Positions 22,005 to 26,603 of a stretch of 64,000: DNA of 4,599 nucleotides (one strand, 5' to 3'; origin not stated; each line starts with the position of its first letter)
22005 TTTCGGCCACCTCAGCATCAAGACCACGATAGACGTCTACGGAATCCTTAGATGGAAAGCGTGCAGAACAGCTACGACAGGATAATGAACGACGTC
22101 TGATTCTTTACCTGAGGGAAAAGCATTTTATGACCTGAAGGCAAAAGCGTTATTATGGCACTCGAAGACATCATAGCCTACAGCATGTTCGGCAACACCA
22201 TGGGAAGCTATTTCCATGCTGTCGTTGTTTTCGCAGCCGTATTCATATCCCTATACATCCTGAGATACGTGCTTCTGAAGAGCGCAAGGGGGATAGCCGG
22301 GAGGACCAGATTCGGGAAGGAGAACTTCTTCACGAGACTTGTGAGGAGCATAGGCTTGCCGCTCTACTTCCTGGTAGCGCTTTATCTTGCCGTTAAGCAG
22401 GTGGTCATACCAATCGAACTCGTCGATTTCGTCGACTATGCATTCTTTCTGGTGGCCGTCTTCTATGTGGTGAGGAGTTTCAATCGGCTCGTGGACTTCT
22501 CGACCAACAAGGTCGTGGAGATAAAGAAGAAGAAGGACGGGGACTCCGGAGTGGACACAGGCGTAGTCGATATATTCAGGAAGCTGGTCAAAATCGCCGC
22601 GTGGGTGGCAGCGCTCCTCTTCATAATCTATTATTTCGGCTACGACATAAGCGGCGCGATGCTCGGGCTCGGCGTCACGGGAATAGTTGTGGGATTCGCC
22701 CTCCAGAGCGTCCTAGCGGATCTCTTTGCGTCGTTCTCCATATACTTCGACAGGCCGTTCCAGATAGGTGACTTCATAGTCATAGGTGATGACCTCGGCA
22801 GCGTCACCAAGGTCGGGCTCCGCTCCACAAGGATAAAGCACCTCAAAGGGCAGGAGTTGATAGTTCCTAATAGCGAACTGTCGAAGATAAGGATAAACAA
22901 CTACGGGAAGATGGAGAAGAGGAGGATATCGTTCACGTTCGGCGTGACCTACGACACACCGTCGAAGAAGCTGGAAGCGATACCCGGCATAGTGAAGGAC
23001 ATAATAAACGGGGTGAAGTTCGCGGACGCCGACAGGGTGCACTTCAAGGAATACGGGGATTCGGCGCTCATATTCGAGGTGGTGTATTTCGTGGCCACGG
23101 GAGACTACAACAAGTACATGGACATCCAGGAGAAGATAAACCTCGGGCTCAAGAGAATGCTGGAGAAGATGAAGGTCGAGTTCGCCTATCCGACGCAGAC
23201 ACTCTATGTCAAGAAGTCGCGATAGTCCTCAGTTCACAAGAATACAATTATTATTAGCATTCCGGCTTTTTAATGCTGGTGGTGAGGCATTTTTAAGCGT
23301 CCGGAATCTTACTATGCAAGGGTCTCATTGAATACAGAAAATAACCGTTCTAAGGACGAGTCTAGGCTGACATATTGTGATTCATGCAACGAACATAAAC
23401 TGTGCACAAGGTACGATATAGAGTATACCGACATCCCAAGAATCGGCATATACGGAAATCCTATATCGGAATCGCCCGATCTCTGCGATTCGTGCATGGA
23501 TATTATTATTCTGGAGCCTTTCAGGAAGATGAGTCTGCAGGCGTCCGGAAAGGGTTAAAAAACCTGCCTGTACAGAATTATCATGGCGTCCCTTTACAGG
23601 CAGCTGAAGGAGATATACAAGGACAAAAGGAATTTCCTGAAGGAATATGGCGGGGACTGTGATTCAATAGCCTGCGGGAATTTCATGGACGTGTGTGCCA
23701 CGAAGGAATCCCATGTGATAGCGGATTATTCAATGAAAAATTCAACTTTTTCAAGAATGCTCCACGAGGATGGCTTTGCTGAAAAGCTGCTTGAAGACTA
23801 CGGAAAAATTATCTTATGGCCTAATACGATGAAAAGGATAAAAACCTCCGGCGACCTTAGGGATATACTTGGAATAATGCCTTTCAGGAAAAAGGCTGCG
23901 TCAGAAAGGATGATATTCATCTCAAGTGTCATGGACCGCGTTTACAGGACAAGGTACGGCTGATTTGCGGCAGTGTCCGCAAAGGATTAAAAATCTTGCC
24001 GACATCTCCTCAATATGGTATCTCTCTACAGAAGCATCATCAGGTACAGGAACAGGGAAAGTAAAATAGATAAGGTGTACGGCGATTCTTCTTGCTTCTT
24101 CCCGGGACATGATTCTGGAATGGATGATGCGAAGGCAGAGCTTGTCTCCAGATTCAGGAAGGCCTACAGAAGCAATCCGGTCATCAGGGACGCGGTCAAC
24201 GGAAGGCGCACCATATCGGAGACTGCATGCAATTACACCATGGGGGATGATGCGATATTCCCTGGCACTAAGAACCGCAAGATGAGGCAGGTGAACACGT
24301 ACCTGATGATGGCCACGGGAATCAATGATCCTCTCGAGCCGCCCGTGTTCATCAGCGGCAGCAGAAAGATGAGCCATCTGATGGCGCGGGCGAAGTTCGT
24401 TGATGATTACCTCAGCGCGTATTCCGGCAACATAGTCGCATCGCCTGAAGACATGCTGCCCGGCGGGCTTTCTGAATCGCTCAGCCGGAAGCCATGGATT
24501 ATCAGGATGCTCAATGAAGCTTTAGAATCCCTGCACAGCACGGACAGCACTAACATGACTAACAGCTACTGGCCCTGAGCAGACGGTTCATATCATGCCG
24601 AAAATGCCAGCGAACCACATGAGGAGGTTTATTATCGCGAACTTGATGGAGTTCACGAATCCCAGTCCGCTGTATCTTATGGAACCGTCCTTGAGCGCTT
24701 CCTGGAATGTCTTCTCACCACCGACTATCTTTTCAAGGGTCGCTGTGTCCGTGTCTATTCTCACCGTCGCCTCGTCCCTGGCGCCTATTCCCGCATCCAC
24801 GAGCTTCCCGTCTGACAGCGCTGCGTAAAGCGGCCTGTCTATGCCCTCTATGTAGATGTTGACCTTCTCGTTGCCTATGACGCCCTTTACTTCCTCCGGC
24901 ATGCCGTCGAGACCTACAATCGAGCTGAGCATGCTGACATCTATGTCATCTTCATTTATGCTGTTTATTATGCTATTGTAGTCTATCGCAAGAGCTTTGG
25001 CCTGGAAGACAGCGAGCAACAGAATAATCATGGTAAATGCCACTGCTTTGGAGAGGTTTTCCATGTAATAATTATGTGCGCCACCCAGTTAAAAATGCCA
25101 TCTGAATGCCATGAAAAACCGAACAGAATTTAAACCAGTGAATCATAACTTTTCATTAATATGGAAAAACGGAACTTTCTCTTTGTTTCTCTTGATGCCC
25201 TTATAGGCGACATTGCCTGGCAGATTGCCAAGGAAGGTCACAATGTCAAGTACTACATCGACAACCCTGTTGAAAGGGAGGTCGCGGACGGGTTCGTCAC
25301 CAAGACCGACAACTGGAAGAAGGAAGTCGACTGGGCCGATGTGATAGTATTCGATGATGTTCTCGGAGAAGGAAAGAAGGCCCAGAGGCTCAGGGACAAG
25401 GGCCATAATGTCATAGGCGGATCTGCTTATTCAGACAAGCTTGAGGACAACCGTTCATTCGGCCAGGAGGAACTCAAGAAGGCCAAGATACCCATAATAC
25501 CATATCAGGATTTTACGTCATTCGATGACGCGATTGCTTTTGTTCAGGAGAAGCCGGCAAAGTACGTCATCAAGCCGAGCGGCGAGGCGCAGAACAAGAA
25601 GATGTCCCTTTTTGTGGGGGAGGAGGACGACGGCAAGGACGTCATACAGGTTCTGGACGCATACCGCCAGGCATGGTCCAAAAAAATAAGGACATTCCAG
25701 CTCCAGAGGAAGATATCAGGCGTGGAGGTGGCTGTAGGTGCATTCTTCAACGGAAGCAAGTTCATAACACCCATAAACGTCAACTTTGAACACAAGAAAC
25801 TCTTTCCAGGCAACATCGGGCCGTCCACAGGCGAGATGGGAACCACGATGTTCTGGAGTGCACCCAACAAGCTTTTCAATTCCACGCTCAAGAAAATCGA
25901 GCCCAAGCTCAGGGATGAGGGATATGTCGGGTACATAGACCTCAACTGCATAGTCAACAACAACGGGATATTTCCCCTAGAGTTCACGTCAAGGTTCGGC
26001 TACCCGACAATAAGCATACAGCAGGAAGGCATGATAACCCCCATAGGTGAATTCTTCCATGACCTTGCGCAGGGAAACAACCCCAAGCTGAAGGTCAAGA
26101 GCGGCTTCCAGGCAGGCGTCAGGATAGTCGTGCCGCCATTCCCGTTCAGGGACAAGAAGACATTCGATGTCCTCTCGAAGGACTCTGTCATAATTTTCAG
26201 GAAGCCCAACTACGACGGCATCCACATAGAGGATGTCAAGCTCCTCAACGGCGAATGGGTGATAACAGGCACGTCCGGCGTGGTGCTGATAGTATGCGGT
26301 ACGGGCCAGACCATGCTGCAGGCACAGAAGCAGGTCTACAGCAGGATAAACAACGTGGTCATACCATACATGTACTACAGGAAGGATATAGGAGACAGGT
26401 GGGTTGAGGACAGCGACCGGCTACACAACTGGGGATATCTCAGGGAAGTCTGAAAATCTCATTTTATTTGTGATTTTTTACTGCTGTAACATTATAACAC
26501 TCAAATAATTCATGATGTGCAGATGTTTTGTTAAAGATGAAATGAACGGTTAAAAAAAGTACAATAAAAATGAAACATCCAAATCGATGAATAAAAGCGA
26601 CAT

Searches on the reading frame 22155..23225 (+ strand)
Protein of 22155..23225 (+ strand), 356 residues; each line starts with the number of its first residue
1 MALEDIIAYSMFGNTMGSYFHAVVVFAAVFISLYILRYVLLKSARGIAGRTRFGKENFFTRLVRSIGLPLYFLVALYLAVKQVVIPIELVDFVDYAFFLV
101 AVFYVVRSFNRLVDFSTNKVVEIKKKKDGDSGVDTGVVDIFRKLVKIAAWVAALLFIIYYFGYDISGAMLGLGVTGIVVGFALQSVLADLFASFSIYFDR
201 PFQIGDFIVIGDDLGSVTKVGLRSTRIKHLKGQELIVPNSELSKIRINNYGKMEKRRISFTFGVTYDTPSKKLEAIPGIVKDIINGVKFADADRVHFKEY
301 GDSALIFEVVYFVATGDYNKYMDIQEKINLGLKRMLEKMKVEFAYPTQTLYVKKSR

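Call 22: search_protein_families(library=pfam, proteins=[window:22155-23225:+], max_evalue=0.001)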
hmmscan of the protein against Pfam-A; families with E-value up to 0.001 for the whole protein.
window:22155-23225:+ (356 aa): 2 families
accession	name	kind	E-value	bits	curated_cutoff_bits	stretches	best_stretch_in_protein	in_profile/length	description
PF00924.24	MS_channel_2nd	-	2.6e-19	69.6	20.2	1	186-251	2-67/68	Mechanosensitive ion channel, beta-domain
PF21082.3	MS_channel_3rd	-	1.1e-14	55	21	1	258-343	1-88/88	Mechanosensitive ion channel MscS, C-terminal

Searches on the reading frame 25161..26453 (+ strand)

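Call 22: search_protein_families(library=pfam, proteins=[window:25161-26453:+], max_evalue=0.001)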
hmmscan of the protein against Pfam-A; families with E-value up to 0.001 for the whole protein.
window:25161-26453:+ (430 aa): 2 families
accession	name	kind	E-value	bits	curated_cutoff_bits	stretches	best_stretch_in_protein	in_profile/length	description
PF01071.24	GARS_A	-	1.2e-16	61.5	27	1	98-282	3-192/194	Phosphoribosylglycinamide synthetase, ATP-grasp (A) domain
PF02843.22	GARS_C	-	4.1e-08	33.9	34.8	1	369-413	48-92/92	Phosphoribosylglycinamide synthetase, C domain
